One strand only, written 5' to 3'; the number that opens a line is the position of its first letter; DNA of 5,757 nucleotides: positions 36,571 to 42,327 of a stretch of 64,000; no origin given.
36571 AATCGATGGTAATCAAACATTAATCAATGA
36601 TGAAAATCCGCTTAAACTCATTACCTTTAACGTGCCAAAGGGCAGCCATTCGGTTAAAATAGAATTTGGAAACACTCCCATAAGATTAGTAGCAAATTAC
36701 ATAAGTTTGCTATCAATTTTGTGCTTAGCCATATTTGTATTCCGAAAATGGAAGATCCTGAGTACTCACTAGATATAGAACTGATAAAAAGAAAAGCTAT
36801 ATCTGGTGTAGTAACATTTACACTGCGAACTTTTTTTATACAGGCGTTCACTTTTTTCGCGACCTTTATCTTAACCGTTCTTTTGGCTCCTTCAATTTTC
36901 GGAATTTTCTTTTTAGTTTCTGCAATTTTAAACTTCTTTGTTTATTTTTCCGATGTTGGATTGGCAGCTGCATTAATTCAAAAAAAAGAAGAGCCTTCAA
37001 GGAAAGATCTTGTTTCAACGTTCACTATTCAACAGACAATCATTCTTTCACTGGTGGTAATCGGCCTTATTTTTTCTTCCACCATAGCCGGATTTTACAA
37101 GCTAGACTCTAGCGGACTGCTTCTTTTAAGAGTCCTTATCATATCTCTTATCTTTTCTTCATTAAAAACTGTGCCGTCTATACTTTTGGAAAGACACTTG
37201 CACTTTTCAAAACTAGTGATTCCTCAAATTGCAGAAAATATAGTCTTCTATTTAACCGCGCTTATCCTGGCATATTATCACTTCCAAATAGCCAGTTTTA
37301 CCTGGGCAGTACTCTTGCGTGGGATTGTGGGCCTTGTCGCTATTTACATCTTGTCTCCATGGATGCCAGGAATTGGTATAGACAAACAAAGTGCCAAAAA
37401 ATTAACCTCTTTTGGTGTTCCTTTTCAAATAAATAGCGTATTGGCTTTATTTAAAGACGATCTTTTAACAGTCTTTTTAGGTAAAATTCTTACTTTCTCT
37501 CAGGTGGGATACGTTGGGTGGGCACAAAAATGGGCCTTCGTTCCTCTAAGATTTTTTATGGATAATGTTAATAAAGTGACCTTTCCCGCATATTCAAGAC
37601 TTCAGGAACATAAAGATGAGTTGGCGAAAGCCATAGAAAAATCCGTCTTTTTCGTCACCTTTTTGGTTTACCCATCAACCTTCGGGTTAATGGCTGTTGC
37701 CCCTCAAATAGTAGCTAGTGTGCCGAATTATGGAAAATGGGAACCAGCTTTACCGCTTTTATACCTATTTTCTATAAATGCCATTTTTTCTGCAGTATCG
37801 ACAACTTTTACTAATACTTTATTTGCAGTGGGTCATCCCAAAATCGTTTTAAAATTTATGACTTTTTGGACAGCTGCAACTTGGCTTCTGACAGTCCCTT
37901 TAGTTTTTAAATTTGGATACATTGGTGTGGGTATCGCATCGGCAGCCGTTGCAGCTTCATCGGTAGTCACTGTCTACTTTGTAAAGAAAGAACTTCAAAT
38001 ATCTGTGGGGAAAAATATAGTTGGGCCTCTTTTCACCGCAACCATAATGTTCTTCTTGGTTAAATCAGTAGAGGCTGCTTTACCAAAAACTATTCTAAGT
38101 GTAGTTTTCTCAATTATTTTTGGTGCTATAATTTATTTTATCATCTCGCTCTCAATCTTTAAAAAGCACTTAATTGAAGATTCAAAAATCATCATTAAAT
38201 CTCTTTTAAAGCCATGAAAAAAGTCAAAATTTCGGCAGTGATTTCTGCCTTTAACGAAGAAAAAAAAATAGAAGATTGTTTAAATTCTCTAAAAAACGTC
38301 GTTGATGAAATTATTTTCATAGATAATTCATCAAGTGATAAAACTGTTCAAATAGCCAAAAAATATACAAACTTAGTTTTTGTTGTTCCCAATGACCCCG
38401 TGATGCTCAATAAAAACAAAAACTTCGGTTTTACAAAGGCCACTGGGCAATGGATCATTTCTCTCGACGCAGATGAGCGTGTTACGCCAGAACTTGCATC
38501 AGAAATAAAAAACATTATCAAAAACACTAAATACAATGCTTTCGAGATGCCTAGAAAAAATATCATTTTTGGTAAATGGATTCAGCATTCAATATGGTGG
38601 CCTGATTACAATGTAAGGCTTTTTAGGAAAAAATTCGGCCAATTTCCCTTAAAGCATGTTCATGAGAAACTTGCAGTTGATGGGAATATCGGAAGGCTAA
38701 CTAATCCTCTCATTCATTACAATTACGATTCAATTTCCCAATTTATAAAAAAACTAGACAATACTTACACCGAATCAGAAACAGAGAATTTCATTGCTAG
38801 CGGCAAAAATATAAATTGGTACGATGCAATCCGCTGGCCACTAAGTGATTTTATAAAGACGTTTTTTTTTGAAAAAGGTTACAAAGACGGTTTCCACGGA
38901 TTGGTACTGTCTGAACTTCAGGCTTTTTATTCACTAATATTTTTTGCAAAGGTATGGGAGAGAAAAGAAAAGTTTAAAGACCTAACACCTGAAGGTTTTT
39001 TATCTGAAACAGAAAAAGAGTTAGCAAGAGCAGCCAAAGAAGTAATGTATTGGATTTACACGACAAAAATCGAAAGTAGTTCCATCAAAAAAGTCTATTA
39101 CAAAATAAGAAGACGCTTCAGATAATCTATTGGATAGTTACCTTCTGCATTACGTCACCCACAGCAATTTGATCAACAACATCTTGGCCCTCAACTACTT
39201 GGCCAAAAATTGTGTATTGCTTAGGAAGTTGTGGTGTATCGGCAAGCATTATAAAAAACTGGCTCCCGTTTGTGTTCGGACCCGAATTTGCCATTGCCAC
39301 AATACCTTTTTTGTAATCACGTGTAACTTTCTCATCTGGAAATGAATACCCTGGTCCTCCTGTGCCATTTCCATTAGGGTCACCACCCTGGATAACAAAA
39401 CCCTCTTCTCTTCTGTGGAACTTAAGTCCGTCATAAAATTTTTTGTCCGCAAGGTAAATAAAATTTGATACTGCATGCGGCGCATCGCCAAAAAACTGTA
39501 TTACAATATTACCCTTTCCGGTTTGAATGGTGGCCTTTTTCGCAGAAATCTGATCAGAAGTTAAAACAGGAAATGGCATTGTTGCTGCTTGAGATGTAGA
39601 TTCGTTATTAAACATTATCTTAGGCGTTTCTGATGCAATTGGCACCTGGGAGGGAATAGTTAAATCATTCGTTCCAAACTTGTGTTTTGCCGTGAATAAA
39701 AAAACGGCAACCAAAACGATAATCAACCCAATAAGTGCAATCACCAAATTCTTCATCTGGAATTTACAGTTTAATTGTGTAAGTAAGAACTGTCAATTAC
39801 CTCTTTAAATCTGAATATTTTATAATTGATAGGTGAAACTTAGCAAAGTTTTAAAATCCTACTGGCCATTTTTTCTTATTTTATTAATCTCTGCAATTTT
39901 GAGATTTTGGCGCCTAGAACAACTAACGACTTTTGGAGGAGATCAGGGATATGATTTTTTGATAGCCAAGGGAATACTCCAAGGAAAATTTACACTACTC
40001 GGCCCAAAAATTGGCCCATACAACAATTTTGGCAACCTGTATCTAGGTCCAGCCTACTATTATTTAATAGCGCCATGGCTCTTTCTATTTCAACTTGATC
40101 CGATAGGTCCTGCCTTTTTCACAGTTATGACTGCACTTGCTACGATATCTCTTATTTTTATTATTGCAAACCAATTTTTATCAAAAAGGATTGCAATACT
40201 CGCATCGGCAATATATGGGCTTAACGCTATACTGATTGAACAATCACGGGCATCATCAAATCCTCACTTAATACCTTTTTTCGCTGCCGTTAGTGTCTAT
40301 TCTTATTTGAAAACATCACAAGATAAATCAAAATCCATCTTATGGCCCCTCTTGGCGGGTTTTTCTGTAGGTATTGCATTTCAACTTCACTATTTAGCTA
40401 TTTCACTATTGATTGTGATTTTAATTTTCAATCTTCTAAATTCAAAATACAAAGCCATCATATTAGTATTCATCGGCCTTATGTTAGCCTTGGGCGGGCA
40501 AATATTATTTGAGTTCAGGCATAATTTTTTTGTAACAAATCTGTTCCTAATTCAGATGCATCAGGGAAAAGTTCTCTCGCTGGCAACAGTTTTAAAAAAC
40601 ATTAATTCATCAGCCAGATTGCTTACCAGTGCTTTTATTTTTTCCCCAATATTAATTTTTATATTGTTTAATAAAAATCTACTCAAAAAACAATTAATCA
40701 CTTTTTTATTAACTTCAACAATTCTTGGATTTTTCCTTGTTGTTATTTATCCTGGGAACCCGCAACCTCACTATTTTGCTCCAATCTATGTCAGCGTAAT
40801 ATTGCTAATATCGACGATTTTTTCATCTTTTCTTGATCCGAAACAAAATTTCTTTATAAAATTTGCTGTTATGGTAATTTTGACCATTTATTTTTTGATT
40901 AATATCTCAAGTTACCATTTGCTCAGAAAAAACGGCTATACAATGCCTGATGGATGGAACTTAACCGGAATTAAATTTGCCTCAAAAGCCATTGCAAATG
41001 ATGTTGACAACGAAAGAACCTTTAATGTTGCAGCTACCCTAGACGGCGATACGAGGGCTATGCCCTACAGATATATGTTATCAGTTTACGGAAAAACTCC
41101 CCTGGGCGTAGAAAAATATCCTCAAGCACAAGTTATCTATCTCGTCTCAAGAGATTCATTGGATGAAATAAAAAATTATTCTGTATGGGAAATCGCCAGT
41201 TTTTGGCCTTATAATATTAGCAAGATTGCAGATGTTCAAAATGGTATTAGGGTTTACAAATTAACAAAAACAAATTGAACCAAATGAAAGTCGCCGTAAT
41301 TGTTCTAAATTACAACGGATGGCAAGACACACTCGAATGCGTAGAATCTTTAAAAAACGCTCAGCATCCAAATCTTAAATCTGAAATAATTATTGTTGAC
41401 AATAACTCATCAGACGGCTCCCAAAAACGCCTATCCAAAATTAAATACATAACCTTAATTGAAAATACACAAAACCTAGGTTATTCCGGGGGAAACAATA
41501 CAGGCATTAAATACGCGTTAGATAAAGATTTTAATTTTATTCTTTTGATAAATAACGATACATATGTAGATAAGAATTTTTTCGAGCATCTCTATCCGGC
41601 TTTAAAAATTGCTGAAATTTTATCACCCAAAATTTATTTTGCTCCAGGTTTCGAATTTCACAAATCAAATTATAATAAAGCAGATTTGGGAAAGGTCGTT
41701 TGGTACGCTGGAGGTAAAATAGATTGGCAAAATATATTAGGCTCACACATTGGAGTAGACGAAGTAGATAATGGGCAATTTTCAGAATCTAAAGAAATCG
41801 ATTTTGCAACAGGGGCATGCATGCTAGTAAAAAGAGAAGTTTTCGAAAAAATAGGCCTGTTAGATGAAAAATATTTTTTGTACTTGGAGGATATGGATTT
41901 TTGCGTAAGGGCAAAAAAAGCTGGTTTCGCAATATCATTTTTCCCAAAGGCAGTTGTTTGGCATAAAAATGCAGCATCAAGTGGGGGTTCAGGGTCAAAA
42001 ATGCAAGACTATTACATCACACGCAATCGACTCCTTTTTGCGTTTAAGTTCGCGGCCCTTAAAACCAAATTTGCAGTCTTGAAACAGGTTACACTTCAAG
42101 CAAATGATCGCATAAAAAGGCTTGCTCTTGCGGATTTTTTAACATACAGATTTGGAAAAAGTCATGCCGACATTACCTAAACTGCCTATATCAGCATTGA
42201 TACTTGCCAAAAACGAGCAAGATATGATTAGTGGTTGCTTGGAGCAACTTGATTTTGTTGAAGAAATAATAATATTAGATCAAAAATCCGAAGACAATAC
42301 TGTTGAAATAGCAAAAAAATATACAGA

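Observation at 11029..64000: A 53-kb envelope glycosylation island built from iterated modules of Dpm1-like GT2 plus GT-C transferase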

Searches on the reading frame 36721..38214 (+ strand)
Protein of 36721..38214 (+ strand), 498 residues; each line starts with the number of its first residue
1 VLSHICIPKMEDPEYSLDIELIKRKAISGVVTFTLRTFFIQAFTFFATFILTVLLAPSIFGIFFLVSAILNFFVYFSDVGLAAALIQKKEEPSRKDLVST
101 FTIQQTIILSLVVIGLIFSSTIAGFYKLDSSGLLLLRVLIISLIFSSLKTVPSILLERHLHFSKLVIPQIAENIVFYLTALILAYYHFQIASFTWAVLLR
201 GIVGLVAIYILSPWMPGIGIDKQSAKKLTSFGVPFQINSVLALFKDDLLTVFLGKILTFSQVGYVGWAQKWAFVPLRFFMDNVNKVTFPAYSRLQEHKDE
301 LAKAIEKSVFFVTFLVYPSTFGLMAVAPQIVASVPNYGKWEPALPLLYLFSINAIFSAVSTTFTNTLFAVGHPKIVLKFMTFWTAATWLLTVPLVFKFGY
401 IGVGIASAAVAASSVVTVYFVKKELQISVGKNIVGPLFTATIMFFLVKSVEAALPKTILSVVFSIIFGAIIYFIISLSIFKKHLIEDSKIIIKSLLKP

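Call 5: search_protein_families(library=pfam, proteins=[window:36721-38214:+], max_evalue=0.01)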
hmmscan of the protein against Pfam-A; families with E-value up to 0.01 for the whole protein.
window:36721-38214:+ (498 aa): 3 families
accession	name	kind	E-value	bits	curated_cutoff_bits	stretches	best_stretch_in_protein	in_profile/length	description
PF13440.11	Polysacc_synt_3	-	1.6e-49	169.2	23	1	50-334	1-283/293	Polysaccharide biosynthesis protein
PF01943.22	Polysacc_synt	-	5.6e-18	65.8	28.2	1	30-295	5-274/274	Polysaccharide biosynthesis protein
PF03023.19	MurJ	-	1.1e-12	47.7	27.4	1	93-465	51-442/451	Lipid II flippase MurJ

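Call 58: search_protein_families(library=ncbifam, proteins=[window:36721-38214:+], max_evalue=1e-10)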
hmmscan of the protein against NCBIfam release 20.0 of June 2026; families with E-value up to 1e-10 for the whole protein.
window:36721-38214:+ (498 aa): 4 families
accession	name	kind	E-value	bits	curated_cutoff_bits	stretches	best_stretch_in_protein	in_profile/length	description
NF058658.1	Oglyco_Wzx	exception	4.6e-35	121.5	720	1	22-482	6-466/478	O-glycosylation flippase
NF007773.0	PRK10459.1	equivalog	2.9e-31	109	273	1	22-484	3-471/492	MOP flippase family protein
NF047674.1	TeichurnBiosyTuaB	equivalog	7.9e-19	68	580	1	21-476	3-466/469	teichuronic acid biosynthesis protein TuaB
TIGR01695.1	murJ_mviN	equivalog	1.1e-11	44.2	235.55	1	88-477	73-494/506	murein biosynthesis integral membrane protein MurJ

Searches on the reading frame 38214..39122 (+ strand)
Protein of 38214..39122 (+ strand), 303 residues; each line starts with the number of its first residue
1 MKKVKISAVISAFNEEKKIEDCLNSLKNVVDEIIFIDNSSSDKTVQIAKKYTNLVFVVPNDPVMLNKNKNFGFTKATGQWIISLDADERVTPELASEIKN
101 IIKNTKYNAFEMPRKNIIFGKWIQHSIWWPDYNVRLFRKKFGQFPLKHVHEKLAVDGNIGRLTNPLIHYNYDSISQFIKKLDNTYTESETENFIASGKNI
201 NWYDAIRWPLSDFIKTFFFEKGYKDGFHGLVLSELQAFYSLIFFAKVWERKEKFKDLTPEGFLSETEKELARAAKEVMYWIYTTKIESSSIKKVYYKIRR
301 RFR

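Call 5: search_protein_families(library=pfam, proteins=[window:38214-39122:+], max_evalue=0.01)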
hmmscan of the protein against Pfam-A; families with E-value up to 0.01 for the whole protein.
window:38214-39122:+ (303 aa): 3 families
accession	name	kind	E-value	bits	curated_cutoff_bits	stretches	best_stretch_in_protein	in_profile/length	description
PF00535.33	Glycos_transf_2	-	1e-24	87.8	23.3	1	7-149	1-154/168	Glycosyl transferase family 2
PF13704.12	Glyco_tranf_2_4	-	2.3e-05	25.2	27.5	1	14-88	2-82/98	Glycosyl transferase family 2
PF10111.15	Glyco_tranf_2_2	-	0.00028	20.9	27.3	1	8-105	2-109/276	Glycosyltransferase like family 2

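Call 16: search_protein_families(library=ncbifam, proteins=[window:38214-39122:+], max_evalue=0.001)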
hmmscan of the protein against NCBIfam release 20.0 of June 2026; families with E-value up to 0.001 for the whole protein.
window:38214-39122:+ (303 aa): 15 families
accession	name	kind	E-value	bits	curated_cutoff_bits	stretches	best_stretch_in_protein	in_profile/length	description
TIGR04283.1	glyco_like_mftF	equivalog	3e-13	49.9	182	1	6-112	1-109/221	TIGR04283 family arsenosugar biosynthesis glycosyltransferase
NF007482.0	PRK10073.1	equivalog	1.9e-10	40.3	423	1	3-104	5-112/334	glycosyltransferase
TIGR04195.1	S_glycosyl_SunS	equivalog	9e-10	38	350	1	6-107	59-160/421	SunS family peptide S-glycosyltransferase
NF045692.1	OglycostaseCruG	equivalog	2.8e-07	29.8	600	1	5-112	42-162/386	2'-O-glycosyltransferase CruG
NF010496.0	PRK13915.1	equivalog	5.2e-06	25.8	262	1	3-55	30-88/307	glucosyl-3-phosphoglycerate synthase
TIGR03937.1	PgaC_IcaA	equivalog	2.2e-05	23.6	422.3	1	5-108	46-157/407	poly-beta-1,6-N-acetyl-D-glucosamine synthase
NF047683.1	TeichurnBiosyTuaG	equivalog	4.6e-05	23.2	400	1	3-107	5-116/252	teichuronic acid biosynthesis protein TuaG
TIGR03111.1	glyc2_xrt_Gpos1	hypoth_equivalog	7.2e-05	21.8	363.95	1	5-104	50-155/439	TIGR03111 family XrtG-associated glycosyltransferase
NF058614.1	PPMAGASynPpgS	equivalog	7.8e-05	22.2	370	1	8-55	4-51/226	polyprenyl-phospho-N-acetylgalactosaminyl synthase PpgS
NF038302.1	EPS_HpsE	equivalog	8.9e-05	21.6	300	1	5-55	2-58/307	hormogonium polysaccharide biosynthesis glycosyltransferase HpsE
NF047588.1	GlcsyltransPgfSStrep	equivalog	0.00013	21.3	500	1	5-100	2-108/308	glycosyltransferase PgfS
NF005074.0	PRK06498.1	equivalog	0.00015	20.5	446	0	132-203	103-174/531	isocitrate lyase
NF007986.1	PRK10714.1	equivalog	0.00017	20.7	529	1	5-98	7-111/316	undecaprenyl-phosphate 4-deoxy-4-formamido-L-arabinose transferase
NF050050.1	ProtGlycPglI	equivalog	0.00037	19.9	500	1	4-98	2-104/306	GalNAc(5)-diNAcBac-PP-undecaprenol beta-1,3-glucosyltransferase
TIGR01556.1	rhamnosyltran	subfamily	0.00045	19.5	200.55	1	17-109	8-105/281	rhamnosyltransferase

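Call 86: search_solved_structures(query=window:38214-39122:+, max_evalue=0.001)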
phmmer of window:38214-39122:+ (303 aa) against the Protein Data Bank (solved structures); distinct sequences matched with E-value up to 0.001: 13.
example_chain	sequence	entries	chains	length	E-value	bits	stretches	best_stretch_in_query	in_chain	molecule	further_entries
22ao_A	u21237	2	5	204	4.4e-16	62.1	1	6-183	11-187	GmaR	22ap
6p61_A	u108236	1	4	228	5.6e-09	38.8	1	4-101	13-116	Glycosyltransferase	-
7msk_A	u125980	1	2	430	9.6e-08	34.8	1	7-162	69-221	Glyco_trans_2-like domain-containing protein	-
7msp_A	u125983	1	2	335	1.7e-06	30.6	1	7-104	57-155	SPbeta prophage-derived glycosyltransferase SunS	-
7msn_A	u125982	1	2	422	3.7e-06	29.5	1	7-104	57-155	SPbeta prophage-derived glycosyltransferase SunS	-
5tze_C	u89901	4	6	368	4.1e-06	29.4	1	5-100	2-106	Glycosyl transferase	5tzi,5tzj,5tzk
5tz8_A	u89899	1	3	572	7.5e-06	28.5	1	5-101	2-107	Glycosyl transferase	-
9omm_A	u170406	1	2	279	3e-05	26.6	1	5-100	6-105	Glycosyltransferase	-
9omh_A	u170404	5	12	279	3e-05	26.6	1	5-100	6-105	Glycosyltransferase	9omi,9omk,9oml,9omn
9omj_A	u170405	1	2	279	3.5e-05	26.4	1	6-100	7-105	Glycosyltransferase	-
3bcv_A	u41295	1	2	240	0.00017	24.1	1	5-104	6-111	Putative glycosyltransferase protein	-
5mlz_A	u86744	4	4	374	0.00019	23.9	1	3-106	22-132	Dolichol monophosphate mannose synthase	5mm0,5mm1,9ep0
7ue2_A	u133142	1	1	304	0.00034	23.1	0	33-107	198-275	RPB_PLP3_R6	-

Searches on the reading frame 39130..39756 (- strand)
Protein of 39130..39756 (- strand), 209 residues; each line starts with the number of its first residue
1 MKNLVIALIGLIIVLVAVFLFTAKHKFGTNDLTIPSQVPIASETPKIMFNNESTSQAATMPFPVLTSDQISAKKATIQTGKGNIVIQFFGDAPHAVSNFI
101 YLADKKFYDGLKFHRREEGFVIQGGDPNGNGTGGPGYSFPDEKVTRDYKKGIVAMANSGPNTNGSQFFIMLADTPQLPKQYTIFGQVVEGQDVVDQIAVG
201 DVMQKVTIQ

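Call 5: search_protein_families(library=pfam, proteins=[window:39130-39756:-], max_evalue=0.01)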
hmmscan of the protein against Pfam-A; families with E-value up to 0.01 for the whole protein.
window:39130-39756:- (209 aa): 1 family
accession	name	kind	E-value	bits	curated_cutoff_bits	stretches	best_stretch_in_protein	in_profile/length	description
PF00160.26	Pro_isomerase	-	6.7e-42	143.9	21.7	1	76-204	3-144/159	Cyclophilin type peptidyl-prolyl cis-trans isomerase/CLD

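Call 84: search_protein_families(library=ncbifam, proteins=[window:39130-39756:-], max_evalue=0.00001)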
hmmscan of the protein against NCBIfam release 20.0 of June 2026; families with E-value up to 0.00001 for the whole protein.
window:39130-39756:- (209 aa): 2 families
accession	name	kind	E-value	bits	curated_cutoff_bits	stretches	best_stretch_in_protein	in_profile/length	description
NF008151.0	PRK10903.1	equivalog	2.1e-14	53.4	308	1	54-198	7-163/190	peptidylprolyl isomerase A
NF008057.0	PRK10791.1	equivalog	2.6e-14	53.3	297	1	76-198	3-137/164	peptidylprolyl isomerase B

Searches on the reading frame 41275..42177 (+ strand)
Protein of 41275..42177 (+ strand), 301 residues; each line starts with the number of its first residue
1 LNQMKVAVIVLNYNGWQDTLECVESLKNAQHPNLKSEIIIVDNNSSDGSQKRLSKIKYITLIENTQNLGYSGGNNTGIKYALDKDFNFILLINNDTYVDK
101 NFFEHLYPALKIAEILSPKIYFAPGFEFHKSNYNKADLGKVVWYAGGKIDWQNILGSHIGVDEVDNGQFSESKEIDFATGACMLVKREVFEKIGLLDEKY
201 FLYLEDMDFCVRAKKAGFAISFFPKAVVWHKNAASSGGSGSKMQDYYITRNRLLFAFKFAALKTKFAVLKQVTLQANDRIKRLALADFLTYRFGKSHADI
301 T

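Call 5: search_protein_families(library=pfam, proteins=[window:41275-42177:+], max_evalue=0.01)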
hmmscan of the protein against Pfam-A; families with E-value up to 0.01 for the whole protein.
window:41275-42177:+ (301 aa): 5 families
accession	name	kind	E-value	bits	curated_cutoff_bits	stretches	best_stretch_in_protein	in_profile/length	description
PF00535.33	Glycos_transf_2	-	3.7e-22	79.5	23.3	1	8-194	2-168/168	Glycosyl transferase family 2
PF13641.12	Glyco_tranf_2_3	-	1.2e-15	58.6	27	1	6-238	3-219/230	Glycosyltransferase like family 2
PF13632.12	Glyco_trans_2_3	-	3.4e-07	30.7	27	1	89-252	2-138/198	Glycosyl transferase family group 2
PF02709.20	Glyco_transf_7C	-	0.0028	17.7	23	1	179-225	20-67/78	N-terminal domain of galactosyltransferase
PF13506.12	Glyco_transf_21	-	0.0072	16.2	21.7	0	172-231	96-155/174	Glycosyl transferase family 21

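Call 16: search_protein_families(library=ncbifam, proteins=[window:41275-42177:+], max_evalue=0.001)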
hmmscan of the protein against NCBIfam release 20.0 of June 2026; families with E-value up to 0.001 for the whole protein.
window:41275-42177:+ (301 aa): 12 families
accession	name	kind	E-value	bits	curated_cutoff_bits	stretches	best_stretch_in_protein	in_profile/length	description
TIGR01556.1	rhamnosyltran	subfamily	3.9e-20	72.2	200.55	2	33-107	19-95/281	rhamnosyltransferase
TIGR03965.1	mycofact_glyco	equivalog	1.6e-12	47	280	2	176-232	227-282/467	mycofactocin biosynthesis glycosyltransferase MftF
NF041875.1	EPS_EpsD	equivalog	1.7e-12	47.4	370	2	6-104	1-98/325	exopolysaccharide biosynthesis glycosyltransferase EpsD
TIGR03937.1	PgaC_IcaA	equivalog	1.3e-09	37.5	422.3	1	4-109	45-149/407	poly-beta-1,6-N-acetyl-D-glucosamine synthase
TIGR04283.1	glyco_like_mftF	equivalog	2e-09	37.4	182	1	7-110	2-97/221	TIGR04283 family arsenosugar biosynthesis glycosyltransferase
NF038302.1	EPS_HpsE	equivalog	1.1e-08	34.4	300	1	5-84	2-80/307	hormogonium polysaccharide biosynthesis glycosyltransferase HpsE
NF007482.0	PRK10073.1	equivalog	3.8e-07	29.4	423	1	3-106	5-106/334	glycosyltransferase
NF038299.1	EPS_HpsN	equivalog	2.1e-06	27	425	1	5-260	2-254/317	hormogonium polysaccharide biosynthesis glycosyltransferase HpsN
NF045692.1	OglycostaseCruG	equivalog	4.6e-05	22.5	600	0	5-56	42-91/386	2'-O-glycosyltransferase CruG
TIGR03111.1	glyc2_xrt_Gpos1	hypoth_equivalog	5.3e-05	22.2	363.95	1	5-60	50-105/439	TIGR03111 family XrtG-associated glycosyltransferase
NF050113.1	gal_furan_GlfT1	equivalog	0.00016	21.1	330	0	21-100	16-95/290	galactofuranosyltransferase GlfT1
TIGR04009.1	wcaE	equivalog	0.00042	19.7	369.2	1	6-86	3-78/248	colanic acid biosynthesis glycosyltransferase WcaE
